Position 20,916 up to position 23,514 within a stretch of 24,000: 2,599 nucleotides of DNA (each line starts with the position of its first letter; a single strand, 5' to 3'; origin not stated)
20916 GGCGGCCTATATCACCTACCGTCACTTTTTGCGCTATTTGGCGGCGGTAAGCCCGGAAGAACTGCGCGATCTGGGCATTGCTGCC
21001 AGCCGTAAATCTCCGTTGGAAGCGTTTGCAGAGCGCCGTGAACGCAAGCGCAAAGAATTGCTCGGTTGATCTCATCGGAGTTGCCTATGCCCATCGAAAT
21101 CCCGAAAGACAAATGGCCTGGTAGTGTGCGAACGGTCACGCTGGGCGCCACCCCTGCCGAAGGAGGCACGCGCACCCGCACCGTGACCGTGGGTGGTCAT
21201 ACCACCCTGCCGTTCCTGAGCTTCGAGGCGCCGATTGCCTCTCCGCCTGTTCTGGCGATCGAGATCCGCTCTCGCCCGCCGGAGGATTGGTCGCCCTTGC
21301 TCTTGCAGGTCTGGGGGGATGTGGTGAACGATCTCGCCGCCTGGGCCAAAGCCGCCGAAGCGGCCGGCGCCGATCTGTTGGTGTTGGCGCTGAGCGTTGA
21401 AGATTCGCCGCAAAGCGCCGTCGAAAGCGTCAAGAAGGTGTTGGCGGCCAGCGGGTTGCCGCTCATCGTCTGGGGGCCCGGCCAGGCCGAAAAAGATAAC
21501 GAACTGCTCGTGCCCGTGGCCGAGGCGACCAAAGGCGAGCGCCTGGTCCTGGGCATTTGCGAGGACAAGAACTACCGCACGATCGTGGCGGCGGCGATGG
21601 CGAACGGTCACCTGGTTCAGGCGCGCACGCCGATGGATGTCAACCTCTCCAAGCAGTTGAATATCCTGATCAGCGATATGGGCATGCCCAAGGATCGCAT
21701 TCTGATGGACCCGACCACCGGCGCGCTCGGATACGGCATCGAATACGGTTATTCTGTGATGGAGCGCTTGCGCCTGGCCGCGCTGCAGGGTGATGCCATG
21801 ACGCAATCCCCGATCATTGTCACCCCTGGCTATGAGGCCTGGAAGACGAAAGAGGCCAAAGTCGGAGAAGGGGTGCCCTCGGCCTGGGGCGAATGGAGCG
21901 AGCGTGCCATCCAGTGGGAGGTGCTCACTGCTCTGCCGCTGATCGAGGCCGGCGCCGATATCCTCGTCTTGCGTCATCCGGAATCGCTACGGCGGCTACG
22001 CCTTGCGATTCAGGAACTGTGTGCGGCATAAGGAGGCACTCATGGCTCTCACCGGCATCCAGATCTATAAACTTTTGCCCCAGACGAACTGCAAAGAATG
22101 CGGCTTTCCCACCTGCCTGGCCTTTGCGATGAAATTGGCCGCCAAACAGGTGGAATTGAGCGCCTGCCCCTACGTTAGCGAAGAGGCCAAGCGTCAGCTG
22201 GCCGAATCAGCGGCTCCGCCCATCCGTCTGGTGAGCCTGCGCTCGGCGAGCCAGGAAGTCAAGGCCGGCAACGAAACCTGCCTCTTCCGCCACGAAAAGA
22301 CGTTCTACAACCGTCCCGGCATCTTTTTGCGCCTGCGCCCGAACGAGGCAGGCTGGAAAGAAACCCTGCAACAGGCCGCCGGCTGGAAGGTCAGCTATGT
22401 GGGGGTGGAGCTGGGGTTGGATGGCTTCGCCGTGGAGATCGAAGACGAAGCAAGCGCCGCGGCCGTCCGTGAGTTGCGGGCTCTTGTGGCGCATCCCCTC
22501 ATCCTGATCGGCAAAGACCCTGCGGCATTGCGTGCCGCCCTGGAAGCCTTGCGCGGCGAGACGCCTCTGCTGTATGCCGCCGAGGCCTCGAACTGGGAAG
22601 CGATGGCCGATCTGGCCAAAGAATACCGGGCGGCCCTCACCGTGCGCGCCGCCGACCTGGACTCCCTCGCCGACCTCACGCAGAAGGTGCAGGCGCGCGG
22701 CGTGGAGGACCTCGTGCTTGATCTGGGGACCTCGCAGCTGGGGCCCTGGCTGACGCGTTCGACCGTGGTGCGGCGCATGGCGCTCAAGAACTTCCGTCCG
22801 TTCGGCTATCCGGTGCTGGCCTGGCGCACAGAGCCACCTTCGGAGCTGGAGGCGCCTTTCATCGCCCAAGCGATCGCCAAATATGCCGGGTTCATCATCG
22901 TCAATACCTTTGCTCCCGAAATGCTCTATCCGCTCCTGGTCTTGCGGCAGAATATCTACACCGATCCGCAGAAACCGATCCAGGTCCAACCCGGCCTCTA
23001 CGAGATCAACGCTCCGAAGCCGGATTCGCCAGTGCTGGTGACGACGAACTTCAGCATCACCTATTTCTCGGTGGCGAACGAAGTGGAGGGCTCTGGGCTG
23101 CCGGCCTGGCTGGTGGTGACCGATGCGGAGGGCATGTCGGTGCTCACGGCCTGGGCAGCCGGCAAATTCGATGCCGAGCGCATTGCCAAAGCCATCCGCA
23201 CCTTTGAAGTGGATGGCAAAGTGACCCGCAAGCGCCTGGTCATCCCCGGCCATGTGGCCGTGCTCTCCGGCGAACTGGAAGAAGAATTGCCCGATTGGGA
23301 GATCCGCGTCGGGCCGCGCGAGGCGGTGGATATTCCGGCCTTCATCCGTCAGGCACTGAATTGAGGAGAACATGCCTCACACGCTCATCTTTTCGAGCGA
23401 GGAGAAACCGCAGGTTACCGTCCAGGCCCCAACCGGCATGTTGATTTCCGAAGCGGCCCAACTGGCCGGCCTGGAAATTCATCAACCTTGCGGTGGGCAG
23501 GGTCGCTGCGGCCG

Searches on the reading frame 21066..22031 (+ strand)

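Call 3: search_protein_families(library=pfam, proteins=[window:21066-22031:+])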
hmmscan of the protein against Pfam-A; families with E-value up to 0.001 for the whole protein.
window:21066-22031:+ (321 aa): 1 family
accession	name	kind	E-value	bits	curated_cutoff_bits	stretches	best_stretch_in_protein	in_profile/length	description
PF03599.22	CdhD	-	9.8e-34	117.2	24.8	1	26-306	4-244/387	CO dehydrogenase/acetyl-CoA synthase delta subunit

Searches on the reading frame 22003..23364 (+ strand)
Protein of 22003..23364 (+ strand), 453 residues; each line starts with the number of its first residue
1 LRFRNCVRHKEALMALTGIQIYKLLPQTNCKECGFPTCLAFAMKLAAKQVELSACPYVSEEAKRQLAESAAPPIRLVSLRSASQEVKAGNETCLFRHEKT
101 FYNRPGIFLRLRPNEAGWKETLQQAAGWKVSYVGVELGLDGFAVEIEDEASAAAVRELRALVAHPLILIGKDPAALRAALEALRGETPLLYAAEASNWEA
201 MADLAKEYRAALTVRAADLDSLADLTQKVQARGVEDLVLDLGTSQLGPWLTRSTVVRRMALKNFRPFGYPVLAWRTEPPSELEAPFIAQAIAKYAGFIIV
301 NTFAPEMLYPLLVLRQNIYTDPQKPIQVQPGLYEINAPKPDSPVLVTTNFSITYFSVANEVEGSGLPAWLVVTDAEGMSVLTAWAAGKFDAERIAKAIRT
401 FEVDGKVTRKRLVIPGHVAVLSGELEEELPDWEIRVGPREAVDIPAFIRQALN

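Call 5: search_protein_families(library=pfam, proteins=[window:22003-23364:+])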
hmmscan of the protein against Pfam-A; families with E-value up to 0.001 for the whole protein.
window:22003-23364:+ (453 aa): 2 families
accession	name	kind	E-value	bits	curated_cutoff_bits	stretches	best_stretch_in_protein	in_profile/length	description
PF03599.22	CdhD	-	3.3e-86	289.9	24.8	1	82-447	7-386/387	CO dehydrogenase/acetyl-CoA synthase delta subunit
PF04060.18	FeS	-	6.1e-14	51.9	23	1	25-57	1-33/33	Putative Fe-S cluster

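Call 42: find_encoding_contigs(protein=window:22003-23364:+, flank=10000, max_places=1)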
Protein window:22003-23364:+ (453 aa): no gene with exactly this product is on record in the collection.

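Call 75: find_encoding_contigs(protein=window:22042-23364:+, flank=10000, max_places=1)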
Protein window:22042-23364:+ (440 aa): no gene with exactly this product is on record in the collection.
